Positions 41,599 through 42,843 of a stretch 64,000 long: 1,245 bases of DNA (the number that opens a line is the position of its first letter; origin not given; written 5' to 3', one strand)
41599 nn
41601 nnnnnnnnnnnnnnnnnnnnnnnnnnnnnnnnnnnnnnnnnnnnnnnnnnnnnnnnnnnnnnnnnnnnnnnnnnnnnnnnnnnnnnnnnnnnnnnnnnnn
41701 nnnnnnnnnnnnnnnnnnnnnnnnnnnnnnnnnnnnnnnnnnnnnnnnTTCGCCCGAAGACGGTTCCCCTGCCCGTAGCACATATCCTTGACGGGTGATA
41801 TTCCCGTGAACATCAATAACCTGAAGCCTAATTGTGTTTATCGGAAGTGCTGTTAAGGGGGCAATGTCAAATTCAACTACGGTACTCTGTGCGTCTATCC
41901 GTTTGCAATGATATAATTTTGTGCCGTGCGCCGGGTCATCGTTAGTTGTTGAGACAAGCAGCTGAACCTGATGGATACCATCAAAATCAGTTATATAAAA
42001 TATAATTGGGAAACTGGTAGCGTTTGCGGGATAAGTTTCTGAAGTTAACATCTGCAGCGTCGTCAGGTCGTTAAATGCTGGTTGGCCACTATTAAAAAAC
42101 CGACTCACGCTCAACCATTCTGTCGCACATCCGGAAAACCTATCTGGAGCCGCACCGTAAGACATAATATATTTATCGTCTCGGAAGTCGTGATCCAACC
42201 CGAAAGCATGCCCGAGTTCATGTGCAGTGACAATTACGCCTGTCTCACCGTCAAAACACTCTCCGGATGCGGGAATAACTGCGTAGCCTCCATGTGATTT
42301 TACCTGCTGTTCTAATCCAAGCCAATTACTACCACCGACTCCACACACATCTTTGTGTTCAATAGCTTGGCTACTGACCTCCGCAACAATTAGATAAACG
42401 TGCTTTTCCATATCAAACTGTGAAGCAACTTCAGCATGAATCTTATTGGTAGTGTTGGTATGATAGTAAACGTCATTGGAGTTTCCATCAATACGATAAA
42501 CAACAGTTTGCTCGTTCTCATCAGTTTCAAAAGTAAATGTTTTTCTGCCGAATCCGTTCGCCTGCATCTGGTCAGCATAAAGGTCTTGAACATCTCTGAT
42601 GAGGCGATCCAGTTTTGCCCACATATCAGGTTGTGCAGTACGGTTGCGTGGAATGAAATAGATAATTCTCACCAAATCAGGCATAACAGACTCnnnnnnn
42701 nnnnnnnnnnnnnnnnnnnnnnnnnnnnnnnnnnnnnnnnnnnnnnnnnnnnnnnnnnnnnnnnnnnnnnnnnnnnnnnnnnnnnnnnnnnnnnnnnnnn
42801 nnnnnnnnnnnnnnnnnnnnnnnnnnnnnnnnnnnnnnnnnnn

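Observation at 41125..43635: A chimeric secreted protein combines a WD40 propeller, a metzincin protease, dockerin repeats and a T9SS-like C-terminal domain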

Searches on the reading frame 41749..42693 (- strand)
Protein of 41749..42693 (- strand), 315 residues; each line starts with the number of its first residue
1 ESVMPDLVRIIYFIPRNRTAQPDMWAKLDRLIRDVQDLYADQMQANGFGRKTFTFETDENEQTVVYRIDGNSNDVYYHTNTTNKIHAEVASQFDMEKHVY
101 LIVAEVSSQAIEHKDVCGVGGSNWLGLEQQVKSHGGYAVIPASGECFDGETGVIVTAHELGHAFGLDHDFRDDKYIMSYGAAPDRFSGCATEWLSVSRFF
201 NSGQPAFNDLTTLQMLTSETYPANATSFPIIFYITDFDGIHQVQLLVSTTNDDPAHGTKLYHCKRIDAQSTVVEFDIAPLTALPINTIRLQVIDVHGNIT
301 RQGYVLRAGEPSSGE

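Call 7: search_protein_families(library=pfam, proteins=[window:41749-42693:-], max_evalue=10)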
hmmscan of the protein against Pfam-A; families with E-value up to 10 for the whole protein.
seq(315 aa): 8 families
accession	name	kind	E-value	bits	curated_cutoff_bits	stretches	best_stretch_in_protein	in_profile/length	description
PF12044.14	Metallopep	-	1.4e-08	34.2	27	2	27-92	130-201/427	Putative peptidase family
PF13688.12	Reprolysin_5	-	8.6e-06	26.6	27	1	147-174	136-163/196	Metallo-peptidase family M12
PF13582.12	Reprolysin_3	-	9.5e-06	26.6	22.4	1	75-169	37-123/123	Metallo-peptidase family M12B Reprolysin-like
PF13583.11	Reprolysin_4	-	1.7e-05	25.1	22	1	115-187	106-170/203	Metallo-peptidase family M12B Reprolysin-like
PF13574.12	Reprolysin_2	-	0.001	19.4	27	1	32-174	12-147/195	Metallo-peptidase family M12B Reprolysin-like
PF00413.30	Peptidase_M10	-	0.0019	18.5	24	1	99-173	102-129/159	Matrixin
PF10462.15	Peptidase_M66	-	0.029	13.8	20.6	1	134-175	175-220/306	Peptidase M66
PF16313.11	DUF4953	-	0.043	13.5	24.2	1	155-171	16-32/316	Met-zincin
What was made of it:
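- On OgpA/Amuc_1438-like O-glycopeptidases (PF12044): 34.2 bits against a cutoff of 27, E 1.4e-8 (call 7).
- On Reprolysin/adamalysin (M12B): Reprolysin_5 (26.6 against 27) and Reprolysin_2 fail (call 7).
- The zinc motif is generic: Reprolysin_3 and Reprolysin_4 hits pass their cutoffs and a Peptidase_M10 hit is weak (call 7).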

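Call 18: find_homologous_proteins(query=window:41764-42678:-, max_evalue=0.001)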
Query seq(305 aa) (305 aa): 112 proteins with E <= 0.001 among 901 candidates.
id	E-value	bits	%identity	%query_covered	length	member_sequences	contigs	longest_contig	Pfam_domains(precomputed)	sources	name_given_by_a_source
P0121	9.4e-126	437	63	99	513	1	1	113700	PF12044.15,PF00404.25,PF13688.13,PF13860.13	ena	-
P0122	3.8e-103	363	61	87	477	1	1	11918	PF00404.25,PF13860.13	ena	-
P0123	8.8e-101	355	58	87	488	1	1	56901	PF13585.13,PF00404.25,PF13688.13,PF18962.8,PF13860.13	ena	-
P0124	3.0e-99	350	58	87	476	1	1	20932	PF00404.25,PF13688.13,PF13860.13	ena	-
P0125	7.1e-92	326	54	95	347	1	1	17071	PF12044.15,PF00404.25,PF13688.13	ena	-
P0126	1.3e-89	319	67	66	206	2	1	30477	PF12044.15,PF13688.13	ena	-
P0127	8.3e-85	303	57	77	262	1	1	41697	PF13688.13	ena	-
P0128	6.8e-84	300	64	70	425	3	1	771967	PF00404.25,PF13688.13,PF18962.8,PF13860.13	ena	-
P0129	3.6e-83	297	53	88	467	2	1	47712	PF13582.13,PF00404.25,PF13688.13,PF13202.13,PF13860.13,PF13583.12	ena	-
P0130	2.7e-81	291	49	98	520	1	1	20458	PF12044.15,PF00404.25,PF13688.13,PF18962.8,PF13860.13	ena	-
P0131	3.7e-81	291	63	70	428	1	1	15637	PF00404.25,PF13688.13,PF13860.13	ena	-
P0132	6.5e-81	290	76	56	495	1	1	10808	PF25168.2,PF23769.2,PF24105.2,PF24805.2,PF25048.2,PF24017.3,PF23342.2,PF23411.2,PF23760.2,PF24817.2,PF23393.3,PF23389.2,PF23609.2,PF15492.13,PF20426.5,PF25460.2,PF00400.39,PF23414.2,PF12044.15,PF25178.1,PF23410.5,PF23775.2,PF25174.2,PF24814.2,PF23381.2,PF21029.4,PF25173.2,PF23383.2,PF25171.2,PF12894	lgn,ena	-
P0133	1.1e-78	283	71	59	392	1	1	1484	PF00404.25,PF13688.13,PF13860.13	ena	-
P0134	2.1e-75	272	47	97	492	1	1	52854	PF12044.15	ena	-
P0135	5.0e-68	248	43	98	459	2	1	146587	PF12044.15,PF13688.13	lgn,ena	-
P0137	3.3e-66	242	42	98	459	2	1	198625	PF12044.15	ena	-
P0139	5.4e-66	241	46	88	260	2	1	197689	PF12044.15,PF13688.13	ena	-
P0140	4.6e-64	235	42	97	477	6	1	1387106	PF12044.15,PF13688.13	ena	-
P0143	7.9e-63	231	43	98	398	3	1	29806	PF12044.15,PF25174.2,PF24805.2,PF13688.13,PF23381.2,PF25173.2,PF25175.2,PF00400.39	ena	-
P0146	1.5e-60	223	44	86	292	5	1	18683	PF12044.15,PF13688.13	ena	-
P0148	2.1e-59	219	67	47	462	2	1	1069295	PF25168.2,PF23769.2,PF23586.3,PF24105.2,PF24805.2,PF25048.2,PF24017.3,PF23342.2,PF24817.2,PF10584.15,PF23393.3,PF23389.2,PF23609.2,PF15492.13,PF20426.5,PF25460.2,PF00400.39,PF23414.2,PF12044.15,PF25178.1,PF23410.5,PF23775.2,PF25174.2,PF24814.2,PF23381.2,PF21029.4,PF25173.2,PF23383.2,PF25171.2,PF1289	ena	-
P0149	8.3e-58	214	40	98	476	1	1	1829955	PF12044.15,PF13516.13,PF00560.40,PF12799.14,PF13855.13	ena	-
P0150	1.9e-57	213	42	99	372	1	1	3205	PF12044.15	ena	-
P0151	3.0e-57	212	41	96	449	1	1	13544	PF12044.15,PF13516.13,PF12799.14,PF13855.13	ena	-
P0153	1.4e-55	207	44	81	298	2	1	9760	PF12044.15,PF13688.13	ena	-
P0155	2.0e-52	196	41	96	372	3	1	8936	PF12044.15,PF13688.13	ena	-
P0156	3.6e-52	196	38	94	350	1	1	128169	PF12044.15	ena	-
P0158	1.1e-51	194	46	78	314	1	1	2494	PF12044.15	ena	-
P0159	3.3e-51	192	38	98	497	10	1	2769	PF12044.15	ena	-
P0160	6.4e-51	192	51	66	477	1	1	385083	PF23769.2,PF25048.2,PF23342.2,PF23411.2,PF10584.15,PF23393.3,PF23609.2,PF24797.2,PF15492.13,PF20426.5,PF25460.2,PF12044.15,PF25178.1,PF23775.2,PF25173.2,PF23383.2,PF25171.2,PF12894.14,PF24780.2,PF23761.2,PF25172.2,PF24782.3,PF08662.18,PF25047.1,PF26550.2,PF23756.2,PF23098.2,PF25168.2,PF24105.2,PF248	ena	-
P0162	1.1e-49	188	39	97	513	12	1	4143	PF12044.15,PF13516.13,PF00560.40,PF12799.14,PF13855.13,PF23952.2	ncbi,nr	ncbi:hypothetical protein F4225_01195 [Candidatus Poribacteria bacterium]|nr:hypothetical protein [C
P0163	1.7e-49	187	40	98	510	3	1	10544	PF12044.15,PF12799.14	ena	-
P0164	5.0e-49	185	70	37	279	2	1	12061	PF25168.2,PF24105.2,PF24805.2,PF23342.2,PF24817.2,PF23393.3,PF15492.13,PF20426.5,PF25460.2,PF00400.39,PF23414.2,PF12044.15,PF25178.1,PF23410.5,PF25174.2,PF24814.2,PF23381.2,PF21029.4,PF25173.2,PF23383.2,PF25171.2,PF12894.14,PF25175.2,PF24796.2,PF07676.19,PF24780.2,PF23409.2,PF25172.2,PF24782.3,PF253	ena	-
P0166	9.7e-48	181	40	79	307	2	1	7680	PF12044.15,PF13688.13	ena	-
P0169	5.0e-47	179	37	98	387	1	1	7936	PF12044.15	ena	-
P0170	1.4e-46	177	39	96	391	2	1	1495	PF12044.15,PF13688.13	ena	-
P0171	5.3e-46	175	41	78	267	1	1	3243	PF12044.15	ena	-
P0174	1.5e-45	174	37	96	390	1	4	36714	PF12044.15,PF13688.13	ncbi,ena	-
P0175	5.7e-45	172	45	64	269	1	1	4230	PF12044.15,PF13688.13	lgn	-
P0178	5.3e-43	166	36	97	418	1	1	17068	PF12044.15,PF13688.13,PF12799.14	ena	-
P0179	2.2e-42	164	35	98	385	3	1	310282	PF12044.15,PF00413.31,PF00404.25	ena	-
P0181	5.5e-42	162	44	65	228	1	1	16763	PF12044.15,PF13583.12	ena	-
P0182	1.1e-41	161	36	98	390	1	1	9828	PF12044.15,PF00404.25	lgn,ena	-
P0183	2.2e-41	160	33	98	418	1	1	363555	PF12044.15,PF00404.25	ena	-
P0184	9.7e-41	158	38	70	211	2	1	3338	PF12044.15,PF13688.13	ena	-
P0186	1.1e-40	158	34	98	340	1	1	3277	PF12044.15,PF13688.13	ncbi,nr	ncbi:MAG: M12 family metallo-peptidase, partial [Candidatus Poribacteria bacterium]|nr:M12 family me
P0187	7.3e-40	155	34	95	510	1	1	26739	PF12044.15,PF25174.2,PF24814.2,PF13688.13,PF23381.2,PF25173.2,PF25175.2,PF24817.2,PF07676.19,PF23409.2,PF24807.2,PF00400.39,PF23414.2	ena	-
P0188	2.8e-39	153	64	35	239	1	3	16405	PF12044.15,PF25174.2,PF24814.2,PF24105.2,PF23381.2,PF25173.2,PF25171.2,PF25175.2,PF24817.2,PF24796.2,PF24780.2,PF25172.2,PF25391.2,PF24807.2,PF25047.1,PF00400.39,PF23414.2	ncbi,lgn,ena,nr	ncbi:hypothetical protein F4054_04730 [Candidatus Poribacteria bacterium]|nr:hypothetical protein [C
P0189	4.4e-39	153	33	96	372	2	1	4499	PF12044.15,PF13688.13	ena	-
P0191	5.2e-39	152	35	97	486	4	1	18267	PF12044.15,PF13688.13,PF12799.14,PF13855.13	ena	-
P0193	4.1e-37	146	36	79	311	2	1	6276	PF12044.15,PF13688.13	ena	-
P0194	8.1e-37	145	34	92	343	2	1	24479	PF12044.15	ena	-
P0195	8.9e-37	145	32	97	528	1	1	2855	PF12044.15,PF13516.13,PF13688.13,PF12799.14,PF13574.13,PF13855.13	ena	-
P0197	2.1e-36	144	36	75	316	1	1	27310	PF12044.15,PF13688.13,PF13574.13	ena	-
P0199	7.0e-36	142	32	98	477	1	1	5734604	PF12044.15,PF25174.2,PF24814.2,PF24105.2,PF23381.2,PF25173.2,PF25175.2,PF24817.2,PF24807.2,PF25047.1,PF00400.39,PF23414.2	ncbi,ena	-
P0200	1.3e-35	141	42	58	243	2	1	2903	PF12044.15,PF13688.13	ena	-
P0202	2.1e-35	141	37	79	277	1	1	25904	PF12044.15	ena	-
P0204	2.4e-34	137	33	96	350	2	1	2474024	PF12044.15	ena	-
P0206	7.6e-33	132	31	98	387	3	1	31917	PF12044.15,PF13688.13,PF13583.12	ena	-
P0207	2.0e-32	131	31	98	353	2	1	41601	PF12044.15,PF13688.13,PF13583.12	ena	-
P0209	7.7e-31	126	34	95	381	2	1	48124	PF12044.15,PF13688.13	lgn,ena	-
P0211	8.4e-29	119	34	95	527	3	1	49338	PF12044.15,PF13688.13,PF12799.14,PF13855.13,PF23952.2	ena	-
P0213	1.3e-26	112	33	78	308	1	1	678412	PF12044.15,PF13688.13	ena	-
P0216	1.0e-23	102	34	61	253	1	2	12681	PF12044.15,PF13688.13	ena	-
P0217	2.2e-23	101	38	60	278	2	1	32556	PF12044.15,PF13688.13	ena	-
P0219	5.9e-21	93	37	62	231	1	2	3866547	PF12044.15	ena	-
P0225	5.0e-17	80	35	65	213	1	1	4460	PF12044.15,PF13688.13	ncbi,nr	ncbi:MAG: M12 family metallo-peptidase [Gemmatimonadetes bacterium]|nr:M12 family metallo-peptidase 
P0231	7.4e-9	53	31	53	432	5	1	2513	PF12044.15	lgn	-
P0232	2.4e-4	39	27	53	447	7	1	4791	PF12044.15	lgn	-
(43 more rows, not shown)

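Call 40: predict_structure(alignment_id=A2)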
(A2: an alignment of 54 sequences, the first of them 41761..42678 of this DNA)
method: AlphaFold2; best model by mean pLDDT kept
length: 306 residues; sequences in the alignment: 54
mean_pLDDT: 94.9   pTM: 0.93
mean pLDDT of the five models: 94.9, 93.4, 93.4, 93.0, 92.2
residues with pLDDT >= 90: 274; 70-90: 28; 50-70: 4; < 50: 0
segments of 3 or more residues with pLDDT < 50: none
pLDDT, mean of each block of 10 residues (from residue 1): 97 97 98 98 97 98 98 97 97 97 94 94 85 98 97 98 93 91 97 87 84 95 97 97 94 96 98 93 96 95 85
secondary structure, 60 per line:
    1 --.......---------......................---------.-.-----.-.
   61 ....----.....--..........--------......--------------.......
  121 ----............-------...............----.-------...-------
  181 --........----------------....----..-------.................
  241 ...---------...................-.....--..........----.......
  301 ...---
elements in order: E3-9 H19-40 E60-64 H69-73 H76-85 E94-99 E114-120 E125-136 H144-158 H183-190 E207-210 E224-243 E253-271 H273-277 E280-289 E294-303
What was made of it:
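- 42061..42678 (-): Metzincin catalytic domain of the OgpA/Amuc_1438 type (PF12044), residues ~320-525. Model pLDDT is 94.9 (call 40).
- On Metzincin zinc metallopeptidases (clan MA(M)): The model has pLDDT 94.9 (call 40).
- Fold: the model has pLDDT 94.9 and pTM 0.93 (call 40).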

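Call 44: fold_search(model_id=the predicted structure, library=pdb)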
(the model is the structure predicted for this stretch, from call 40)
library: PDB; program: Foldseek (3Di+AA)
matches with E <= 10: 1372; with E <= 0.001: 21
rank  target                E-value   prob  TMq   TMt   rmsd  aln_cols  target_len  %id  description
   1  6z2d                  1.4e-14  1.00  0.63  0.56   6.9       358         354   14  Crystal structure of wild type OgpA from Akkermansia muciniphila in P 41 21 2 (released 2020-09-30)
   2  6z2q_A                2.7e-14  1.00  0.63  0.56   6.9       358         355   14  Crystal structure of wild type OgpA from Akkermansia muciniphila in complex with an O-glycopeptide (GalGalNAc-TS) prod (released 2020-09-30)
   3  8df2_C                3.0e-14  1.00  0.63  0.54   5.9       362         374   16  The structure of the 'ALT' construct of the Amuc_1438 glycopeptidase (released 2022-08-31)
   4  6z2o                  5.2e-14  1.00  0.65  0.57   5.6       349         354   14  Crystal structure of wild type OgpA from Akkermansia muciniphila in P 21 21 21 (released 2020-09-30)
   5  8dek_B                6.3e-14  1.00  0.66  0.49   5.8       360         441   17  The structure of the glycopeptidase catalytic domain including the linker of Amuc_1438 (released 2022-08-31)
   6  6z2p_A                7.1e-14  1.00  0.63  0.56   7.0       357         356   14  Crystal structure of catalytic inactive OgpA from Akkermansia muciniphila in complex with an O-glycopeptide (glycodros (released 2020-09-30)
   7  8df2_B                1.2e-13  1.00  0.65  0.55   5.7       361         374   16  The structure of the 'ALT' construct of the Amuc_1438 glycopeptidase (released 2022-08-31)
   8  8df2_A                1.6e-13  1.00  0.66  0.55   5.6       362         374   16  The structure of the 'ALT' construct of the Amuc_1438 glycopeptidase (released 2022-08-31)
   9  8dek_A                3.0e-13  1.00  0.66  0.49   5.8       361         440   17  The structure of the glycopeptidase catalytic domain including the linker of Amuc_1438 (released 2022-08-31)
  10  6rpt_C                2.1e-04  1.00  0.23  0.55   4.9       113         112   14  Structure of tick complement inhibitor CirpT1 complexed with macroglobubulin domain 4 of human complement C5 (released 2020-01-08)
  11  7ey2_B                2.2e-04  0.66  0.22  0.12  15.6       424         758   10  Bifunctional xylosidase/glucosidase LXYL D300N mutant with intermediate substrate xylose (released 2022-06-01)
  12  6rpt_A                2.5e-04  1.00  0.24  0.55   4.9       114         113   14  Structure of tick complement inhibitor CirpT1 complexed with macroglobubulin domain 4 of human complement C5 (released 2020-01-08)
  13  6jbs_B                2.8e-04  0.60  0.22  0.12  15.9       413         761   12  Bifunctional xylosidase/glucosidase LXYL (released 2020-02-12)
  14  8cka_B                3.6e-04  1.00  0.28  0.21   5.8       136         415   15  Deinococcus radidurans HPI S-layer (released 2023-04-19)
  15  2nnc_A                4.6e-04  1.00  0.22  0.52   4.1       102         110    9  Structure of the sulfur carrier protein SoxY from Chlorobium limicola f thiosulfatophilum (released 2007-03-13)
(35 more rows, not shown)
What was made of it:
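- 42061..42678 (-): Foldseek to OgpA and Amuc_1438 gives E ~1e-14, TM 0.63-0.66 (call 44).
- On Metzincin zinc metallopeptidases (clan MA(M)): Foldseek to the metzincins OgpA and Amuc_1438 gives probability 1.00 (call 44).
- On OgpA/Amuc_1438-like O-glycopeptidases (PF12044): Foldseek E 1.4e-14 to 3e-13, TMq 0.63-0.66, with alignments of 349-362 columns for the 306-residue two-domain query (call 44).
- The fold match to the O-glycopeptidases extends beyond the catalytic core (alignments of 349-362 columns, call 44).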

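Call 69: search_protein_representatives(protein=window:41761-42678:-)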
Query: 306 residues. Proteins with E-value up to 0.001 (for the whole library): 1782; up to 1e-10: 1151; up to 1e-30: 642. The best 150 are listed.
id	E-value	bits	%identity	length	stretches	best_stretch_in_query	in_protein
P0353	2.4e-91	322.6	53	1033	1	3-302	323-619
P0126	4.2e-90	318.5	68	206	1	16-214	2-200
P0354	6.3e-78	278.6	46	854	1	1-299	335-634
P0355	1.3e-76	274.3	47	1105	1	1-300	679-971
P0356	2.9e-76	273.1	46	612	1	2-302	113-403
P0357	5.6e-76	272.2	47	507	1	2-302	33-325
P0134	6.5e-76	272.0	50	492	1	3-301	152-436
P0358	1.7e-75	270.6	47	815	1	1-301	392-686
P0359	1.8e-75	270.5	48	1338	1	1-299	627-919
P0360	8.0e-74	265.1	49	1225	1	2-300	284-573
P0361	1.6e-73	264.1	47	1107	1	2-305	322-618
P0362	3.0e-73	263.2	45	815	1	2-302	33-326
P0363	4.8e-73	262.5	48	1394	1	1-304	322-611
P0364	1.8e-72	260.7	45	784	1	1-302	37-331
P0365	9.4e-72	258.3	47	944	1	1-301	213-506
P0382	2.7e-67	243.7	48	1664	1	2-296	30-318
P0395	1.0e-63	231.9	48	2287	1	2-298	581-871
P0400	7.6e-63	229.0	49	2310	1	2-295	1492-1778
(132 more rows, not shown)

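Call 71: list_cluster_members(proteins=[P0353, P0355, P0359, P0360, P0362, P0382, P0395, P0400, P0364, P0357])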
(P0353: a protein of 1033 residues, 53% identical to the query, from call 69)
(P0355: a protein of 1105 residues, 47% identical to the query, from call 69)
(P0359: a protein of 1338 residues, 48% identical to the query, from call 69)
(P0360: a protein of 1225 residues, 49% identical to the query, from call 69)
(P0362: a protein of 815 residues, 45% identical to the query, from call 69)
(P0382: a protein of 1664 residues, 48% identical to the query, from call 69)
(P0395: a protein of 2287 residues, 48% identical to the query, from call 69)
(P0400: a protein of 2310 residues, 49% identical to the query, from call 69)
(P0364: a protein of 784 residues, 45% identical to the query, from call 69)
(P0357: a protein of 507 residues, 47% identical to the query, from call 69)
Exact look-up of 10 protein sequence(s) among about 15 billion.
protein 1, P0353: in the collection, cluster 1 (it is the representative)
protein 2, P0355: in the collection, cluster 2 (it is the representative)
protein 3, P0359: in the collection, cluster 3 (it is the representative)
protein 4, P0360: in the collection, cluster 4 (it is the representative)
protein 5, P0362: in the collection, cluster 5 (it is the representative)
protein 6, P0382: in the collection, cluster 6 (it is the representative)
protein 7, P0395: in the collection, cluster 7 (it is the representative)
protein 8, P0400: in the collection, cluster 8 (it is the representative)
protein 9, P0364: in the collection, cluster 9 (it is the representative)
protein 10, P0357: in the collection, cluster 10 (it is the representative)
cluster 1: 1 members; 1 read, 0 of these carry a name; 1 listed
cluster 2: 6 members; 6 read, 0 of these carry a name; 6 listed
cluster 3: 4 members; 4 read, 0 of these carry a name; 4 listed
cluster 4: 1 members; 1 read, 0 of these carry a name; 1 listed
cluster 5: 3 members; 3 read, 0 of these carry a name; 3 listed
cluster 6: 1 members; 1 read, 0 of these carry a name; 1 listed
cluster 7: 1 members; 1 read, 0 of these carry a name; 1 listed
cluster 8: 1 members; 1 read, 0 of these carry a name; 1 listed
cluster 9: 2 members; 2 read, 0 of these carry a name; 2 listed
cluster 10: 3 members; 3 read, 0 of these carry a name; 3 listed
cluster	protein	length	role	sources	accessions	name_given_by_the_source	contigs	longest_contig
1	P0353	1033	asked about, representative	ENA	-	-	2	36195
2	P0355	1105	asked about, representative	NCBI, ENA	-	-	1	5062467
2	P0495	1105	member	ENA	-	-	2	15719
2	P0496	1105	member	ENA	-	-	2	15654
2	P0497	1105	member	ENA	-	-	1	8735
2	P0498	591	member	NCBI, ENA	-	-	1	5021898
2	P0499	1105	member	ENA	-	-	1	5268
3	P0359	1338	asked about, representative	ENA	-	-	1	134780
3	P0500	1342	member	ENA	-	-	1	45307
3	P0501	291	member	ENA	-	-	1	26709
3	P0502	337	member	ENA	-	-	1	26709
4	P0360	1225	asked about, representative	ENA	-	-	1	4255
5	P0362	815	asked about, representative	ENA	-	-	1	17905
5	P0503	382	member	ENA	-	-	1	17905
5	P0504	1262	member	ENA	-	-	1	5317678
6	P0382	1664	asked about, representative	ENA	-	-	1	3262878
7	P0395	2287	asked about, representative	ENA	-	-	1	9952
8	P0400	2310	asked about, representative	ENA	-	-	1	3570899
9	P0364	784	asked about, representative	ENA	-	-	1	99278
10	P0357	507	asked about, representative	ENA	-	-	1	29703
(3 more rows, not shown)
